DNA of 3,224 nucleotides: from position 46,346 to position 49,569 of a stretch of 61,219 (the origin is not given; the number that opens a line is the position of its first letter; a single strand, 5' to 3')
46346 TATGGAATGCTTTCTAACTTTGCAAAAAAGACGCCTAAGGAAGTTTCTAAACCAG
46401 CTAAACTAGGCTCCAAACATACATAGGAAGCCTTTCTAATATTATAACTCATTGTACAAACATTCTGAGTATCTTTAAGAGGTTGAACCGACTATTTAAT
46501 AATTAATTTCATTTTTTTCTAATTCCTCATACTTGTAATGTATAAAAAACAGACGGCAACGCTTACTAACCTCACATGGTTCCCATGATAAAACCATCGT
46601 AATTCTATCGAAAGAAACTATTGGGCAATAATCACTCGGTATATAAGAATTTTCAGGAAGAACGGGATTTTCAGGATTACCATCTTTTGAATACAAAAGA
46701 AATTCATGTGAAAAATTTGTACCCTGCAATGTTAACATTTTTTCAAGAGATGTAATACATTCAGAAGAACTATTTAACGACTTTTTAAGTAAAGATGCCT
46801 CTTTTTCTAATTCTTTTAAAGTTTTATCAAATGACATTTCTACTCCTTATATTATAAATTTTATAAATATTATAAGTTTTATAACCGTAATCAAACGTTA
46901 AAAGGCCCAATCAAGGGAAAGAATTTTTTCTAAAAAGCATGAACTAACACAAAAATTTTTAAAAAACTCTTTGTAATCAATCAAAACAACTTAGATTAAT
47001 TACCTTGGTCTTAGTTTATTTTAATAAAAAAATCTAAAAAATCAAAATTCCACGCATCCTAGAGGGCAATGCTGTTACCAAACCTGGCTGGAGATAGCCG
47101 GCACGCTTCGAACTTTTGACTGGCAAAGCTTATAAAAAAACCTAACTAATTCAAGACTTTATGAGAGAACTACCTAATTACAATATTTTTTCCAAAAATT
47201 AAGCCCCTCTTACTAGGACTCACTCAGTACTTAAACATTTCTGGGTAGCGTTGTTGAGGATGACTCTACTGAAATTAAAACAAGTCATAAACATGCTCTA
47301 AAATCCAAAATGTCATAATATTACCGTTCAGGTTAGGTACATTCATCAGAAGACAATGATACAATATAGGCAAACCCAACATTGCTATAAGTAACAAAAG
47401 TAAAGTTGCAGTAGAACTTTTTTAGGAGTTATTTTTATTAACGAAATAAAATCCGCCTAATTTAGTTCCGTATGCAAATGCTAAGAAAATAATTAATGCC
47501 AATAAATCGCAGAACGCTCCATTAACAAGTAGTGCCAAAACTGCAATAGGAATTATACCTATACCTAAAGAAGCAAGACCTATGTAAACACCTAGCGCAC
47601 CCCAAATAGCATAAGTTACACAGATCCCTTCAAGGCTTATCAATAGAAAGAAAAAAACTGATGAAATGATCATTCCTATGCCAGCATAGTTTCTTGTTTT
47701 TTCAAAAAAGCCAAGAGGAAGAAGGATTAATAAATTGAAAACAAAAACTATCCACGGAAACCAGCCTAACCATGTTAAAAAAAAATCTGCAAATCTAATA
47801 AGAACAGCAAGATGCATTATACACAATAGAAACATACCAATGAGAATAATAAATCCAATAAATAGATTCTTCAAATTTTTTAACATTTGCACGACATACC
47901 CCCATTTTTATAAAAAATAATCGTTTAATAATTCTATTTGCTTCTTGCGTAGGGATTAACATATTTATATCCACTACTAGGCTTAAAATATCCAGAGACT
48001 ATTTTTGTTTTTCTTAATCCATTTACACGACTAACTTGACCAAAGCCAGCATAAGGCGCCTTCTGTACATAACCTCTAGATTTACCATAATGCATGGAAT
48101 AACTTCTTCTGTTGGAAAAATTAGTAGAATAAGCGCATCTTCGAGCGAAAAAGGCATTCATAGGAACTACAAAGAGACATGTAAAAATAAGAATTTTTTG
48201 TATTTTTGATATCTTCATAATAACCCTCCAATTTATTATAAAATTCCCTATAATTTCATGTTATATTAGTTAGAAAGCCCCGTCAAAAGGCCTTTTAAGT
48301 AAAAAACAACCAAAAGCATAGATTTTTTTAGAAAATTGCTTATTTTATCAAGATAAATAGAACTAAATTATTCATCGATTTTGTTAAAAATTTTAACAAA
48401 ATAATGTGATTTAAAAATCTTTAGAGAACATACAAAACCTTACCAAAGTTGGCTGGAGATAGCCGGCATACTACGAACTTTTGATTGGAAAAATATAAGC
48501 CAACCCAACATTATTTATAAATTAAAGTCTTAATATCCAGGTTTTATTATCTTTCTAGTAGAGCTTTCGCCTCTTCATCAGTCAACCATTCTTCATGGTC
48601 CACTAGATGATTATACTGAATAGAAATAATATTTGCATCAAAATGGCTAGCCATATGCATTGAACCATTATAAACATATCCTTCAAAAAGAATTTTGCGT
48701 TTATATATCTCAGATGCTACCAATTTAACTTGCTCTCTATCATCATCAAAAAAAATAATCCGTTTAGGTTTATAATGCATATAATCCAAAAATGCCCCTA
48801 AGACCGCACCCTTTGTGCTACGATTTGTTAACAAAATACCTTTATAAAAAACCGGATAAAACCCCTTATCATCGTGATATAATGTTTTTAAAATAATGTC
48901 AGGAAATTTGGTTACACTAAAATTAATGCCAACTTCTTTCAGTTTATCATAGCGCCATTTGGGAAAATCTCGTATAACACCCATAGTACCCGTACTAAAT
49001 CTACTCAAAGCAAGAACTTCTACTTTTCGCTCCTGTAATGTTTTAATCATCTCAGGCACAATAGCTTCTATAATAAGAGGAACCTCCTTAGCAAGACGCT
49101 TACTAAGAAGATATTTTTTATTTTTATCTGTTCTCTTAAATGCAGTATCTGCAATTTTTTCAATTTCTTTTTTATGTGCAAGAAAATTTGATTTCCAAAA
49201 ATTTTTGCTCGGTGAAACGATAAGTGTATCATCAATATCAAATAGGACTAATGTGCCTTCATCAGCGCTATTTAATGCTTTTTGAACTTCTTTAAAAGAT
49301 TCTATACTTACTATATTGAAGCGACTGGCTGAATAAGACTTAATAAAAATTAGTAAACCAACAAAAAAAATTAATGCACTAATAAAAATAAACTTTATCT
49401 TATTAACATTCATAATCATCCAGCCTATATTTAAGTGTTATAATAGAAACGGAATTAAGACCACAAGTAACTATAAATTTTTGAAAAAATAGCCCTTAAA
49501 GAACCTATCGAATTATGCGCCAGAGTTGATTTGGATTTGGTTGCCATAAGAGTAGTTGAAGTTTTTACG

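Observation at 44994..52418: Co-oriented conserved 40-58 bp repeats punctuating a unidirectional gene array (cassette-like organisation)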

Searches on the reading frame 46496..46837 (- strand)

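Call 10: search_protein_families(library=pfam, proteins=[window:46496-46837:-], max_evalue=0.01)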
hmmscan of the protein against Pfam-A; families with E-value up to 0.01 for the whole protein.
window:46496-46837:- (113 aa): 1 family
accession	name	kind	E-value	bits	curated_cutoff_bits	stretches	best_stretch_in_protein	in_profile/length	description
PF15619.11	Lebercilin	-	0.0084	16.1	34.3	0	2-47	111-159/193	Ciliary protein causing Leber congenital amaurosis disease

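Call 82: search_protein_families(library=ncbifam, proteins=[window:46496-46837:-], max_evalue=0.01)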
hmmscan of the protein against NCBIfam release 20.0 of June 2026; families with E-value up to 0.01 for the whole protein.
window:46496-46837:- (113 aa): 0 families

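Call 83: search_protein_families(library=padloc, proteins=[window:46496-46837:-], max_evalue=0.01)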
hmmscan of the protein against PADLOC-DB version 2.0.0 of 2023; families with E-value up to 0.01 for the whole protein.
window:46496-46837:- (113 aa): 0 families

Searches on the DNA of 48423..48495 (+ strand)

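Call 72: search_dna_similar(query=window:48423-48495:+, collection=phages, mode=distant, max_evalue=1)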
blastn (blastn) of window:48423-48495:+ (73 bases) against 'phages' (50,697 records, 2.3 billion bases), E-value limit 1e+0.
No match.

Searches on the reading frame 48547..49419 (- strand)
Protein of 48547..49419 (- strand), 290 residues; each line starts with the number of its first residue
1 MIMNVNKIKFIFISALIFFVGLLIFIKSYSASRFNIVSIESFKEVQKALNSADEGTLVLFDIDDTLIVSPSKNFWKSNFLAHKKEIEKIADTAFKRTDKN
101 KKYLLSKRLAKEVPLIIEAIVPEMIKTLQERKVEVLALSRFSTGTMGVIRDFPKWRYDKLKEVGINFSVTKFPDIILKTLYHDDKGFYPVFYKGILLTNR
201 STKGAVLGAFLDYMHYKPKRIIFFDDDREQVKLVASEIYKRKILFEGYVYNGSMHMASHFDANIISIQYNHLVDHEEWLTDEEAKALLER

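Call 10: search_protein_families(library=pfam, proteins=[window:48547-49419:-], max_evalue=0.01)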
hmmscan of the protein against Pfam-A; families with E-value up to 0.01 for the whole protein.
window:48547-49419:- (290 aa): 1 family
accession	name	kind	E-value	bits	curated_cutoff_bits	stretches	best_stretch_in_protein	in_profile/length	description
PF11019.14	DUF2608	-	3.8e-35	122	22.6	1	39-284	2-243/244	Protein of unknown function (DUF2608)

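Call 20: find_encoding_contigs(protein=window:48547-49419:-, flank=10000, max_places=10)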
Protein window:48547-49419:- (290 aa): no gene with exactly this product is on record in the collection.

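Call 82: search_protein_families(library=ncbifam, proteins=[window:48547-49419:-], max_evalue=0.01)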
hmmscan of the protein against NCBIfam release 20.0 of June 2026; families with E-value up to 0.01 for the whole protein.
window:48547-49419:- (290 aa): 1 family
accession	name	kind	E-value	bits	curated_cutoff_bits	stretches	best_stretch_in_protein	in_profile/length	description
TIGR01488.1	HAD-SF-IB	subfamily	0.002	18.1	45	0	57-107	1-61/177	HAD-IB family phosphatase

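Call 83: search_protein_families(library=padloc, proteins=[window:48547-49419:-], max_evalue=0.01)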
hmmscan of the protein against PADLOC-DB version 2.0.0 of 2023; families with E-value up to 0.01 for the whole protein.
window:48547-49419:- (290 aa): 0 families
